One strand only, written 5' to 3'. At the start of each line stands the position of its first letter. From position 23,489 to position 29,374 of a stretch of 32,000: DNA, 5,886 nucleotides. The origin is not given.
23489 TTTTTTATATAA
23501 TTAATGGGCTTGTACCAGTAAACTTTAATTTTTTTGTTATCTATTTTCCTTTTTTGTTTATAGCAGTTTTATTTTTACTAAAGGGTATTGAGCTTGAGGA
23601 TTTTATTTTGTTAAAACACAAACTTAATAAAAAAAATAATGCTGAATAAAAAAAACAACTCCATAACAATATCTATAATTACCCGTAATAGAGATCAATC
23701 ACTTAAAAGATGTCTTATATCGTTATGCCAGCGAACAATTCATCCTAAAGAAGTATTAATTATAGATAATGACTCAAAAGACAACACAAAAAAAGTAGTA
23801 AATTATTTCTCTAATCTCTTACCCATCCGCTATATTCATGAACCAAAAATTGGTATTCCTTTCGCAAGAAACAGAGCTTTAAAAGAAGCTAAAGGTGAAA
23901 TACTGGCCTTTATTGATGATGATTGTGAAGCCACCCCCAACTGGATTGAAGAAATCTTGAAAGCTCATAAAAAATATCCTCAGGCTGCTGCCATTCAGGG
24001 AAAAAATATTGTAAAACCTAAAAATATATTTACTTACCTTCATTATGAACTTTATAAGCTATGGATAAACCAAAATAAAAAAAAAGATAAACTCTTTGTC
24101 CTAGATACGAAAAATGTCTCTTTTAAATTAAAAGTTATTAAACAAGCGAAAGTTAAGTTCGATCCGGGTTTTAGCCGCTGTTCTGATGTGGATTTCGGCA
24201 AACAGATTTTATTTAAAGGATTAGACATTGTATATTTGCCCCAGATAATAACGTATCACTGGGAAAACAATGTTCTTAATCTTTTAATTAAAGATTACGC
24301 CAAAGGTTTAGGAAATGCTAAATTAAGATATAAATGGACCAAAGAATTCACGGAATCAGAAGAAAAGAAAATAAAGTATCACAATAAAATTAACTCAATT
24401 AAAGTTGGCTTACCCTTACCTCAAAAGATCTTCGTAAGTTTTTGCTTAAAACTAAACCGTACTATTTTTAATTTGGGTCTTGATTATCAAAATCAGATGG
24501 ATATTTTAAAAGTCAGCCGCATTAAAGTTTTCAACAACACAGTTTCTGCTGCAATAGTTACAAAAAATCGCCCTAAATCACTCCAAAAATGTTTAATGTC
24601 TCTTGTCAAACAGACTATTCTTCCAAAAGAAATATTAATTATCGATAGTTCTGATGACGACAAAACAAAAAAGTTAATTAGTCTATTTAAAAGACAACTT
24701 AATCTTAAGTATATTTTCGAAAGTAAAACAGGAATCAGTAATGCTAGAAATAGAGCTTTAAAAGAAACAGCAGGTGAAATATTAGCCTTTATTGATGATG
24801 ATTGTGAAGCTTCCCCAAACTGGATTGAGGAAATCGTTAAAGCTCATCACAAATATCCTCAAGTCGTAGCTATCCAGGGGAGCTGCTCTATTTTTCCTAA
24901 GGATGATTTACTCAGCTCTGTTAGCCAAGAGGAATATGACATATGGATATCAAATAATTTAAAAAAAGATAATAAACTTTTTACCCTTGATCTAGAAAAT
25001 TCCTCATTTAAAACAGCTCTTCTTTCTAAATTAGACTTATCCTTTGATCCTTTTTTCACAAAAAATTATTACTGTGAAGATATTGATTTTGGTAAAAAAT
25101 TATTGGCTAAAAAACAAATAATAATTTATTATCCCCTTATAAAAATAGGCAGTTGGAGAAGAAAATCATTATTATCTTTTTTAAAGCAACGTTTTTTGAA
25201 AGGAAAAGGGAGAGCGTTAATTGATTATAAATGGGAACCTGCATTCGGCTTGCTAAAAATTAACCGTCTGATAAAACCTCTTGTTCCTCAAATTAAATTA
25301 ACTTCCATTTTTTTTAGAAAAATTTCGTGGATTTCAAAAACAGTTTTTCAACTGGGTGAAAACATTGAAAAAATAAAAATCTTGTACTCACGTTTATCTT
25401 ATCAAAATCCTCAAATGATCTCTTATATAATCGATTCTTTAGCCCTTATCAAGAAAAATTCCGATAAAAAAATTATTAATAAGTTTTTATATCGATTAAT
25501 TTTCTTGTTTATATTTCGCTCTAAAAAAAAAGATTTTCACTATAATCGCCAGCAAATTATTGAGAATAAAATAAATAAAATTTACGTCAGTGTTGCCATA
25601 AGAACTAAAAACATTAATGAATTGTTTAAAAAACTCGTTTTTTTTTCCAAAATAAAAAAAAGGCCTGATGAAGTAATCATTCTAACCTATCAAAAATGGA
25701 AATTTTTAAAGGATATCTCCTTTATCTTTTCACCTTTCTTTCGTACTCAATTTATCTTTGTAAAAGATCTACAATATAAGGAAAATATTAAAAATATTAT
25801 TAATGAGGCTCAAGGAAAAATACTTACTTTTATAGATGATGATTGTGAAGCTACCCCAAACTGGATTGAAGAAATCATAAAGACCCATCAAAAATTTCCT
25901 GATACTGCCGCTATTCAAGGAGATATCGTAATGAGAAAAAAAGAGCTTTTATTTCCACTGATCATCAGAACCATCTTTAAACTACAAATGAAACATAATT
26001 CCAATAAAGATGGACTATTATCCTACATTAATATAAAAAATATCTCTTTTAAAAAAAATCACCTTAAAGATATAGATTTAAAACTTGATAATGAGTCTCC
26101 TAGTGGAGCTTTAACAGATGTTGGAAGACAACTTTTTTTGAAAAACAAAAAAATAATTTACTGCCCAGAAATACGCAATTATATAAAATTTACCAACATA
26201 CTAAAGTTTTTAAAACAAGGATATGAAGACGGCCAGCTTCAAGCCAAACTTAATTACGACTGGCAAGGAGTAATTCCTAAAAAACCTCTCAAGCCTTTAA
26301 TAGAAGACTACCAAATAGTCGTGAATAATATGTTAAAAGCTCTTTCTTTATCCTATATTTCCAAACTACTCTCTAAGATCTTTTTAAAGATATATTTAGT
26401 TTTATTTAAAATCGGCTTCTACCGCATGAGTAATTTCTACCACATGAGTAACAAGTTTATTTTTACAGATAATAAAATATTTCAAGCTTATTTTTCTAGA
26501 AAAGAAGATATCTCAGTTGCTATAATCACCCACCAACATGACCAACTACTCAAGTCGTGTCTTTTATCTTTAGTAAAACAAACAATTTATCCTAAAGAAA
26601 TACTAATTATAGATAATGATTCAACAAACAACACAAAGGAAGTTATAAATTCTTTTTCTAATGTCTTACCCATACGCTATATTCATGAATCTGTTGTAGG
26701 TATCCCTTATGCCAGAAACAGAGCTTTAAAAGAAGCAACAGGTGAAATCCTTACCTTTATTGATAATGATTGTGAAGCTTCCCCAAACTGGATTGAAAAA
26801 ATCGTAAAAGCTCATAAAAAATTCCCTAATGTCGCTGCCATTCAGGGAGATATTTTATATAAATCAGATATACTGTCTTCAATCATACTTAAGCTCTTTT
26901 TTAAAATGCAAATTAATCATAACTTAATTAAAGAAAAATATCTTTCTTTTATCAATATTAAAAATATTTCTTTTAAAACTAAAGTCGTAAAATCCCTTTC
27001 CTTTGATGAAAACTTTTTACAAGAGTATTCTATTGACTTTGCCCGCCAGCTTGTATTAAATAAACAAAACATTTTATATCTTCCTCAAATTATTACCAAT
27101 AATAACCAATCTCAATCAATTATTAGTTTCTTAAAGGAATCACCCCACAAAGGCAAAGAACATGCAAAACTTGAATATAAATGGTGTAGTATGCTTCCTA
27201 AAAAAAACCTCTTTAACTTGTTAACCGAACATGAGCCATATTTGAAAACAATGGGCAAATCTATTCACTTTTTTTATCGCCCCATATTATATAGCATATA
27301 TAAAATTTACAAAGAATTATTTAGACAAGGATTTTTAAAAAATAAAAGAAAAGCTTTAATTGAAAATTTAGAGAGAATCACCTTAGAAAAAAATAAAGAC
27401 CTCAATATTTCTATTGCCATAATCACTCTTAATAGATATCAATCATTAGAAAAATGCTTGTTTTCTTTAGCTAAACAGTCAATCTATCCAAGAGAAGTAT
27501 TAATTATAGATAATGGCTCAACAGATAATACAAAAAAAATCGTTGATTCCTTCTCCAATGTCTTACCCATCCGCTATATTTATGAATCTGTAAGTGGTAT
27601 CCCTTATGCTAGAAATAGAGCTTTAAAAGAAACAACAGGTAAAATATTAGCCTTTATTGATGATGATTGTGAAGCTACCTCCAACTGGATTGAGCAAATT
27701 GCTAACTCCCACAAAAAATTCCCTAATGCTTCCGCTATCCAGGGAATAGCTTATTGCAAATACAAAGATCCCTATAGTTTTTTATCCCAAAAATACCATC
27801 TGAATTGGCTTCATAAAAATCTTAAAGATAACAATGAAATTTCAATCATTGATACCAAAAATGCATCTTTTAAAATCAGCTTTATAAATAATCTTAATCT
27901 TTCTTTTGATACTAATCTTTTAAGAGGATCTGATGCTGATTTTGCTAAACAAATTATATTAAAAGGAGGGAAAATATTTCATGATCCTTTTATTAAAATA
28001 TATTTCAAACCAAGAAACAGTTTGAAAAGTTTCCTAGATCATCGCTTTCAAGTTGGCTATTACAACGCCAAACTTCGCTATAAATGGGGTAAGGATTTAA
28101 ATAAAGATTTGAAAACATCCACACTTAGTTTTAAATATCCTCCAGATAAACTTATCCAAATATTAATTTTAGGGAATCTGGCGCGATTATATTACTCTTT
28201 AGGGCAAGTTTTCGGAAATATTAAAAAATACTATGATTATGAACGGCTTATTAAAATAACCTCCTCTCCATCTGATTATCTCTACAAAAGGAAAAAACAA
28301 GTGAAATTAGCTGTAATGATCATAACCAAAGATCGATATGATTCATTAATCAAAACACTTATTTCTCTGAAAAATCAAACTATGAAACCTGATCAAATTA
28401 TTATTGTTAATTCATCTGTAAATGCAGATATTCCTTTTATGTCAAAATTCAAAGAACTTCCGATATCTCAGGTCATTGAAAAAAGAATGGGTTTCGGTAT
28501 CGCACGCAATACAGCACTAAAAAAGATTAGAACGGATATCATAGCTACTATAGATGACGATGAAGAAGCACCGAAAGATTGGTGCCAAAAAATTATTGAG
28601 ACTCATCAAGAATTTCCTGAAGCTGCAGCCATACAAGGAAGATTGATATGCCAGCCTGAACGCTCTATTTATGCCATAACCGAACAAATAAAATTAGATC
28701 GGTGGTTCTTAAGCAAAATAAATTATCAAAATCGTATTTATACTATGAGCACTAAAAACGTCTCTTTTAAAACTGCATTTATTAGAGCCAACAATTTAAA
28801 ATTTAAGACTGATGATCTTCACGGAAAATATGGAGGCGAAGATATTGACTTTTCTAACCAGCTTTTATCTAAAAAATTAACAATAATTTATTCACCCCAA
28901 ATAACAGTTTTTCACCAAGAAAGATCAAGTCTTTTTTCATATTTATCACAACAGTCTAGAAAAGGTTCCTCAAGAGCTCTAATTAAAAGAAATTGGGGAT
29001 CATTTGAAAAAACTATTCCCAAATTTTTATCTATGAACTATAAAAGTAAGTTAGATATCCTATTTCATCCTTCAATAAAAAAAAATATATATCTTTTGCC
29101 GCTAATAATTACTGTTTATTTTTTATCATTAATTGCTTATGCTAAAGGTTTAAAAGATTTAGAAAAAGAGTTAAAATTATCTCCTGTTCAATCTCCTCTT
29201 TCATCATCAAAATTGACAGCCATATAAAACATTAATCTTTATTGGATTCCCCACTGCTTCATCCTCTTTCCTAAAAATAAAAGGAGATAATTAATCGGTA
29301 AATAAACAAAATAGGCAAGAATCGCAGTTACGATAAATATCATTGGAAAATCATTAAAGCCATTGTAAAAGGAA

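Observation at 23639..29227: Six tandem GT2 glycosyltransferase modules fused into a single 1862-aa ORF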

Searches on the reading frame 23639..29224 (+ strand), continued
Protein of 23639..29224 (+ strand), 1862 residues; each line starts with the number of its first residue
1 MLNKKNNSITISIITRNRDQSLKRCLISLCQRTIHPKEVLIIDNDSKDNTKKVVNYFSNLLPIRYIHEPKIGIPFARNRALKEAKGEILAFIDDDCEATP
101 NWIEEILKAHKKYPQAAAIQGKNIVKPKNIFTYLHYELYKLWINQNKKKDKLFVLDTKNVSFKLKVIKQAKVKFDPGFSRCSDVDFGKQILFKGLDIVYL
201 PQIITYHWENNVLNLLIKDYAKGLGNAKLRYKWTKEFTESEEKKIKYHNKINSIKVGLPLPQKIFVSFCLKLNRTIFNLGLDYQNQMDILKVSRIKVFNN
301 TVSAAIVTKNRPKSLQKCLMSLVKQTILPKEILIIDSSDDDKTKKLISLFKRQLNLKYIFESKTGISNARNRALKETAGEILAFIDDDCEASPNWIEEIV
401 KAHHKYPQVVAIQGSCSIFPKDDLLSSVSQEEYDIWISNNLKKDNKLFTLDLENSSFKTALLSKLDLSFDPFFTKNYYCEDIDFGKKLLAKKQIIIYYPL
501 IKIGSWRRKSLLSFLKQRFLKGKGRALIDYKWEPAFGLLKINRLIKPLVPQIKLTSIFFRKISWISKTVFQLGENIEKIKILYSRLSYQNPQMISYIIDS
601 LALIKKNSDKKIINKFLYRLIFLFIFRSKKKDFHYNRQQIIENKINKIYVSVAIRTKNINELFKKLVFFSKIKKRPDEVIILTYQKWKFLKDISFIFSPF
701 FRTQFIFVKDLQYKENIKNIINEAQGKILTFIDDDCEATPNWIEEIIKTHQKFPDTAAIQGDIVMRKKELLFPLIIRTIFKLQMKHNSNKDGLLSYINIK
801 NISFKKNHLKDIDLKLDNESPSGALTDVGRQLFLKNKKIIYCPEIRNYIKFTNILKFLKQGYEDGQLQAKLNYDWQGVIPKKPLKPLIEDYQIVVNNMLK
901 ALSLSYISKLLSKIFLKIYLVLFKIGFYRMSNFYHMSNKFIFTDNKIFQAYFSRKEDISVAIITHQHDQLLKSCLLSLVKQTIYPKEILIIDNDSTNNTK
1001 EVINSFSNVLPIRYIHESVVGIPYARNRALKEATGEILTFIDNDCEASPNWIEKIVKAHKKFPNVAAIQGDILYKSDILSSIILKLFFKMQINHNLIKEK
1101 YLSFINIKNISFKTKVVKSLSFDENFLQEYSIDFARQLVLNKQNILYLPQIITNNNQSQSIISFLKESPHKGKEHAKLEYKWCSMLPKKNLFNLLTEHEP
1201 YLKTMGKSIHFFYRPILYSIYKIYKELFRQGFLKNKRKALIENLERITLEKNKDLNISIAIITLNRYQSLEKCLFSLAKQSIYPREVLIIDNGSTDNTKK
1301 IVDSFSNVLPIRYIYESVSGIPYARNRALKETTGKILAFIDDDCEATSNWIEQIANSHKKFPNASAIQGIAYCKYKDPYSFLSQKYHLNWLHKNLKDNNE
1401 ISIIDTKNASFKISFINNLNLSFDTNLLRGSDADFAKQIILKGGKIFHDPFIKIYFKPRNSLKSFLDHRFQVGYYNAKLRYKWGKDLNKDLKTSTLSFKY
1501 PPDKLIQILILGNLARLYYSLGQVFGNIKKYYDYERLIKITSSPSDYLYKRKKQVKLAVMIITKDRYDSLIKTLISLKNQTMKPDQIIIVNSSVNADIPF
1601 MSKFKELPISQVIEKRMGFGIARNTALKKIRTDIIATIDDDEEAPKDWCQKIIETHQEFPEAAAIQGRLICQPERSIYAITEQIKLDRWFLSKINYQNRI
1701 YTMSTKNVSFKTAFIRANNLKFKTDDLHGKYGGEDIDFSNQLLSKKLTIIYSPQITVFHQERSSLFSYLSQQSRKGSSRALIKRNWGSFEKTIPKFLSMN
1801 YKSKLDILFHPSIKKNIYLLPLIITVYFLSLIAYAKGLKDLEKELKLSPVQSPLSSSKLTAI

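Call 37: find_encoding_contigs(protein=P0012, flank=10000, max_places=1)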
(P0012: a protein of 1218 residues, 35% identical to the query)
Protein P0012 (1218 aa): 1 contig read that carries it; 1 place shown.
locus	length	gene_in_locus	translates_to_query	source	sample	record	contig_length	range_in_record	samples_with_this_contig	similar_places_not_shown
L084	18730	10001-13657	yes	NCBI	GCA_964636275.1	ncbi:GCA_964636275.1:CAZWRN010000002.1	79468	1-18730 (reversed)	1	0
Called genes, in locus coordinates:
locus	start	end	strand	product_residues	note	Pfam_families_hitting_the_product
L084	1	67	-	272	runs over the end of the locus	-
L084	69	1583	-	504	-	PF13884:Peptidase_S74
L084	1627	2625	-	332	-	-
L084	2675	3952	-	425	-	-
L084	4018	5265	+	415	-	PF04932:Wzy_C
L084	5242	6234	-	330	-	-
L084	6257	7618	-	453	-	-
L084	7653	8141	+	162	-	PF07883:Cupin_2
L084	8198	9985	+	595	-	PF00535:Glycos_transf_2, PF13641:Glyco_tranf_2_3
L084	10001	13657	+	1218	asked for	PF00535:Glycos_transf_2, PF10111:Glyco_tranf_2_2 (faint), PF13641:Glyco_tranf_2_3, PF20691:TAGT (faint), PF13632:Glyco_trans_2_3 (faint), PF00535:Glycos_transf_2, PF13641:Glyco_tranf_2_3, PF00535:Glycos_transf_2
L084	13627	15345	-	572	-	PF03808:Glyco_tran_WecG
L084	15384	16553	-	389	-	PF01757:Acyl_transf_3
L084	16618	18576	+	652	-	PF00501:AMP-binding, PF13193:AMP-binding_C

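Call 38: find_encoding_contigs(protein=P0004, flank=10000, max_places=1)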
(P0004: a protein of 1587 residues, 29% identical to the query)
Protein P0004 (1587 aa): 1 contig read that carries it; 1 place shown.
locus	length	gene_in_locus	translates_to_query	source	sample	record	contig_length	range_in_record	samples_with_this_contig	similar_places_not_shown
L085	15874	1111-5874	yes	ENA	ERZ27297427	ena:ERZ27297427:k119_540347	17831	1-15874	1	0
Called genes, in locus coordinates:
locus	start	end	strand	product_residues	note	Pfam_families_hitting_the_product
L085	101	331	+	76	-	-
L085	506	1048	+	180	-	PF07883:Cupin_2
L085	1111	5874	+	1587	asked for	PF00535:Glycos_transf_2, PF13641:Glyco_tranf_2_3, PF00535:Glycos_transf_2, PF13641:Glyco_tranf_2_3, PF00535:Glycos_transf_2, PF00535:Glycos_transf_2, PF13641:Glyco_tranf_2_3, PF13632:Glyco_trans_2_3, +5 more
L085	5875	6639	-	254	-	PF03808:Glyco_tran_WecG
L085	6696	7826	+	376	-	-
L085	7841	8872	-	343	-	-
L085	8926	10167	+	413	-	-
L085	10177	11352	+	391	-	PF00595:PDZ, PF13180:PDZ_2, PF17820:PDZ_6, PF03572:Peptidase_S41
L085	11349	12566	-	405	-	-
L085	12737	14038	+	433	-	PF05935:Arylsulfotrans, PF14269:Arylsulfotran_2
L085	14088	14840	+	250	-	-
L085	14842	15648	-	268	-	PF00005:ABC_tran, PF13304:AAA_21 (faint)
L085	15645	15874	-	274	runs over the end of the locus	PF01061:ABC2_membrane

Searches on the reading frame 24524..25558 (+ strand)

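Call 16: search_protein_families(library=ncbifam, proteins=[window:24524-25558:+], max_evalue=0.001)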
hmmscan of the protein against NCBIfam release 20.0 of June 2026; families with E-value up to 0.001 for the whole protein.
window:24524-25558:+ (345 aa): 19 families
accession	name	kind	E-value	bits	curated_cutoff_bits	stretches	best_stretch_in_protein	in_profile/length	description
NF038302.1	EPS_HpsE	equivalog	1.5e-21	76.7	300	1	7-120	3-123/307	hormogonium polysaccharide biosynthesis glycosyltransferase HpsE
TIGR03965.1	mycofact_glyco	equivalog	3.8e-18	65.6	280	1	5-120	74-190/467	mycofactocin biosynthesis glycosyltransferase MftF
NF041875.1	EPS_EpsD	equivalog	1.8e-17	63.7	370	1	7-117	1-113/325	exopolysaccharide biosynthesis glycosyltransferase EpsD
NF038299.1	EPS_HpsN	equivalog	1.1e-14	54.2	425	1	6-203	2-213/317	hormogonium polysaccharide biosynthesis glycosyltransferase HpsN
NF041394.1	GtaseAglG_Halo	equivalog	2.6e-13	49.9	440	1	12-120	10-118/304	glucosyl-dolichyl phosphate glucuronosyltransferase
NF050050.1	ProtGlycPglI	equivalog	1.2e-12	47.8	500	1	7-201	4-193/306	GalNAc(5)-diNAcBac-PP-undecaprenol beta-1,3-glucosyltransferase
NF007482.0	PRK10073.1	equivalog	1e-11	44.4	423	1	5-106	6-108/334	glycosyltransferase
TIGR03937.1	PgaC_IcaA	equivalog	1.3e-10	40.8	422.3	1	6-236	46-276/407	poly-beta-1,6-N-acetyl-D-glucosamine synthase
TIGR04440.1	glyco_TIGR04440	domain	1e-09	38.4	70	1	11-151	6-148/215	TIGR00180 family glycosyltransferase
NF047683.1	TeichurnBiosyTuaG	equivalog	1.9e-08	34.3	400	1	6-105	7-108/252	teichuronic acid biosynthesis protein TuaG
TIGR03111.1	glyc2_xrt_Gpos1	hypoth_equivalog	9e-07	28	363.95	1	14-138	58-184/439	TIGR03111 family XrtG-associated glycosyltransferase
TIGR04283.1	glyco_like_mftF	equivalog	2e-06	27.5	182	1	11-110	5-99/221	TIGR04283 family arsenosugar biosynthesis glycosyltransferase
NF010496.0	PRK13915.1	equivalog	3.5e-05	23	262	1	5-115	31-149/307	glucosyl-3-phosphoglycerate synthase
NF050113.1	gal_furan_GlfT1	equivalog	5.8e-05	22.5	330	1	7-64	1-56/290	galactofuranosyltransferase GlfT1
NF007453.0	PRK10018.1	equivalog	6.6e-05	22.7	382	1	5-109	6-112/280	colanic acid biosynthesis glycosyltransferase WcaA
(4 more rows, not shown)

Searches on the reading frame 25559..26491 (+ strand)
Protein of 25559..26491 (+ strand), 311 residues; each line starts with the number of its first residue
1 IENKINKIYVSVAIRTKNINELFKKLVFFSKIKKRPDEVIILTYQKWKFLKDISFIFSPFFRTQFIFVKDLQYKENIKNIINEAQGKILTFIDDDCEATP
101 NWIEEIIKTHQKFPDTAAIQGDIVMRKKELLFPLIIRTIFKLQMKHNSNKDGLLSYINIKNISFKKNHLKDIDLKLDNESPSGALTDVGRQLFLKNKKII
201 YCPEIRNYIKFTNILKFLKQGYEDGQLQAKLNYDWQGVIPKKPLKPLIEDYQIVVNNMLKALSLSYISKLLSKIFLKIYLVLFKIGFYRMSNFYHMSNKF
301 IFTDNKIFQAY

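Call 16: search_protein_families(library=ncbifam, proteins=[window:25559-26491:+], max_evalue=0.001)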
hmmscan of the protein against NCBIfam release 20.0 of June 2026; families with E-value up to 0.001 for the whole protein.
window:25559-26491:+ (311 aa): 4 families
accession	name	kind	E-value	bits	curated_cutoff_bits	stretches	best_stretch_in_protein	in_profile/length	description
NF041394.1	GtaseAglG_Halo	equivalog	2e-06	27.3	440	1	81-173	78-172/304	glucosyl-dolichyl phosphate glucuronosyltransferase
NF038302.1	EPS_HpsE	equivalog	2.1e-06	27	300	1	80-124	81-125/307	hormogonium polysaccharide biosynthesis glycosyltransferase HpsE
NF041875.1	EPS_EpsD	equivalog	0.00014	21.4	370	1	81-145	75-138/325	exopolysaccharide biosynthesis glycosyltransferase EpsD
NF038299.1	EPS_HpsN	equivalog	0.00048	19.2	425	1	81-128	77-124/317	hormogonium polysaccharide biosynthesis glycosyltransferase HpsN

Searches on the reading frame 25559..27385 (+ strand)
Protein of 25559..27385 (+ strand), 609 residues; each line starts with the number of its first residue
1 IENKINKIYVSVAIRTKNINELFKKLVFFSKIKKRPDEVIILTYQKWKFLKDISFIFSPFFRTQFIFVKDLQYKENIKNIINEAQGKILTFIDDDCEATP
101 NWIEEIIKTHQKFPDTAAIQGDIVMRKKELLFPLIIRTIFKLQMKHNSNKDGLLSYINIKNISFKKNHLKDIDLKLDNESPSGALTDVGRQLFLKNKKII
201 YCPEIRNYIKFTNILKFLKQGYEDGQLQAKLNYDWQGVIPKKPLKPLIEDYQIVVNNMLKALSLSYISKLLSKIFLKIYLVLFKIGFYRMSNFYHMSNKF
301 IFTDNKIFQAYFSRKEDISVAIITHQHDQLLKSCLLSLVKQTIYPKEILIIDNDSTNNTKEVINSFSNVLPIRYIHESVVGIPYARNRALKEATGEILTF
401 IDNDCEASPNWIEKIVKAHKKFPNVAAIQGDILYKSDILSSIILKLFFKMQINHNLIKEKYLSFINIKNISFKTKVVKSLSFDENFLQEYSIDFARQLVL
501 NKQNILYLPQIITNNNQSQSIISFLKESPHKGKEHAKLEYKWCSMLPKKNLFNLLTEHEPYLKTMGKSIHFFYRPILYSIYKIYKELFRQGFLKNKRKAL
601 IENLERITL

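Call 72: find_related_loci(query=window:25559-27385:+, collection=metagenome_contigs, flank=10000)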
Query window:25559-27385:+ (609 aa) in metagenome_contigs; peptide patterns used: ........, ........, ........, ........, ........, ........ (x = any residue, [..] = any of these).
43 stretches matched a pattern, but none encodes a relative of the query by tblastn (E <= 1e-3).

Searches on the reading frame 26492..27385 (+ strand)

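Call 16: search_protein_families(library=ncbifam, proteins=[window:26492-27385:+], max_evalue=0.001)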
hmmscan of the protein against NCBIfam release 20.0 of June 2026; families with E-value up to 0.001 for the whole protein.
window:26492-27385:+ (298 aa): 19 families
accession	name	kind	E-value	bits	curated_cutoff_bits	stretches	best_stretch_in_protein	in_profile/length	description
NF038302.1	EPS_HpsE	equivalog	3.2e-23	82.2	300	1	6-123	2-126/307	hormogonium polysaccharide biosynthesis glycosyltransferase HpsE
NF041875.1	EPS_EpsD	equivalog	4.9e-17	62.3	370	1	7-222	1-225/325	exopolysaccharide biosynthesis glycosyltransferase EpsD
NF007482.0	PRK10073.1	equivalog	4.1e-16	58.9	423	1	3-125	4-128/334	glycosyltransferase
NF038299.1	EPS_HpsN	equivalog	5.8e-16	58.3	425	1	7-128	3-126/317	hormogonium polysaccharide biosynthesis glycosyltransferase HpsN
TIGR03965.1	mycofact_glyco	equivalog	7.3e-15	54.8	280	1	4-122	73-192/467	mycofactocin biosynthesis glycosyltransferase MftF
NF041394.1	GtaseAglG_Halo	equivalog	2e-13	50.3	440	1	7-169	3-171/304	glucosyl-dolichyl phosphate glucuronosyltransferase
NF050050.1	ProtGlycPglI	equivalog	2.9e-10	40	500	1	6-178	3-177/306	GalNAc(5)-diNAcBac-PP-undecaprenol beta-1,3-glucosyltransferase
TIGR03111.1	glyc2_xrt_Gpos1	hypoth_equivalog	7e-10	38.3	363.95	1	7-160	51-206/439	TIGR03111 family XrtG-associated glycosyltransferase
TIGR03937.1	PgaC_IcaA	equivalog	1.6e-09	37.2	422.3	1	4-136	44-180/407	poly-beta-1,6-N-acetyl-D-glucosamine synthase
NF047683.1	TeichurnBiosyTuaG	equivalog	3.9e-09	36.5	400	1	4-109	5-112/252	teichuronic acid biosynthesis protein TuaG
TIGR04017.1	WcaA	equivalog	1.4e-07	31.5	495.75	1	6-116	6-117/279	colanic acid biosynthesis glycosyltransferase WcaA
NF007453.0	PRK10018.1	equivalog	1.4e-07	31.5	382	1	6-126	7-130/280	colanic acid biosynthesis glycosyltransferase WcaA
TIGR04283.1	glyco_like_mftF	equivalog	1.7e-07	31.1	182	1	7-110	1-99/221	TIGR04283 family arsenosugar biosynthesis glycosyltransferase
NF047588.1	GlcsyltransPgfSStrep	equivalog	6.7e-05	22.3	500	1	13-139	17-140/308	glycosyltransferase PgfS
NF045692.1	OglycostaseCruG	equivalog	0.00018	20.6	600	1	6-108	42-152/386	2'-O-glycosyltransferase CruG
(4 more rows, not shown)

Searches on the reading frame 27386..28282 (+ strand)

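Call 16: search_protein_families(library=ncbifam, proteins=[window:27386-28282:+], max_evalue=0.001)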
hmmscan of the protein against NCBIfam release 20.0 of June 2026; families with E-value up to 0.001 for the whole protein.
window:27386-28282:+ (299 aa): 17 families
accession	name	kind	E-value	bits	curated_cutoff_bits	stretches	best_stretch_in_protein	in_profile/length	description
NF038302.1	EPS_HpsE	equivalog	4.7e-25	88.2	300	1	7-127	2-129/307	hormogonium polysaccharide biosynthesis glycosyltransferase HpsE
NF041875.1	EPS_EpsD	equivalog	2.9e-19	69.7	370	1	8-227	1-227/325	exopolysaccharide biosynthesis glycosyltransferase EpsD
TIGR03965.1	mycofact_glyco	equivalog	2e-18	66.5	280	1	7-108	75-178/467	mycofactocin biosynthesis glycosyltransferase MftF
NF007482.0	PRK10073.1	equivalog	3.4e-15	55.9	423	1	3-98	3-99/334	glycosyltransferase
NF041394.1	GtaseAglG_Halo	equivalog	3.8e-15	55.9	440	1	10-185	7-185/304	glucosyl-dolichyl phosphate glucuronosyltransferase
NF038299.1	EPS_HpsN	equivalog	3.5e-14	52.5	425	1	7-131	2-128/317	hormogonium polysaccharide biosynthesis glycosyltransferase HpsN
NF047683.1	TeichurnBiosyTuaG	equivalog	3e-10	40.1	400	1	7-104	7-106/252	teichuronic acid biosynthesis protein TuaG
TIGR04283.1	glyco_like_mftF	equivalog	7.2e-09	35.6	182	1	8-109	1-97/221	TIGR04283 family arsenosugar biosynthesis glycosyltransferase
NF050050.1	ProtGlycPglI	equivalog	9.4e-09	35.1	500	1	8-108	4-107/306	GalNAc(5)-diNAcBac-PP-undecaprenol beta-1,3-glucosyltransferase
TIGR04195.1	S_glycosyl_SunS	equivalog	1.9e-08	33.6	350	1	1-106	52-155/421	SunS family peptide S-glycosyltransferase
TIGR03937.1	PgaC_IcaA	equivalog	1.4e-07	30.8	422.3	1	7-120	46-161/407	poly-beta-1,6-N-acetyl-D-glucosamine synthase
TIGR03111.1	glyc2_xrt_Gpos1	hypoth_equivalog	4.9e-07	28.9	363.95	1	7-123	50-170/439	TIGR03111 family XrtG-associated glycosyltransferase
NF045692.1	OglycostaseCruG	equivalog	5.7e-07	28.8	600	1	7-58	42-93/386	2'-O-glycosyltransferase CruG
NF007453.0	PRK10018.1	equivalog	1.9e-06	27.8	382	1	7-113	7-115/280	colanic acid biosynthesis glycosyltransferase WcaA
TIGR04017.1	WcaA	equivalog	2.4e-06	27.4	495.75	1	7-110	6-110/279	colanic acid biosynthesis glycosyltransferase WcaA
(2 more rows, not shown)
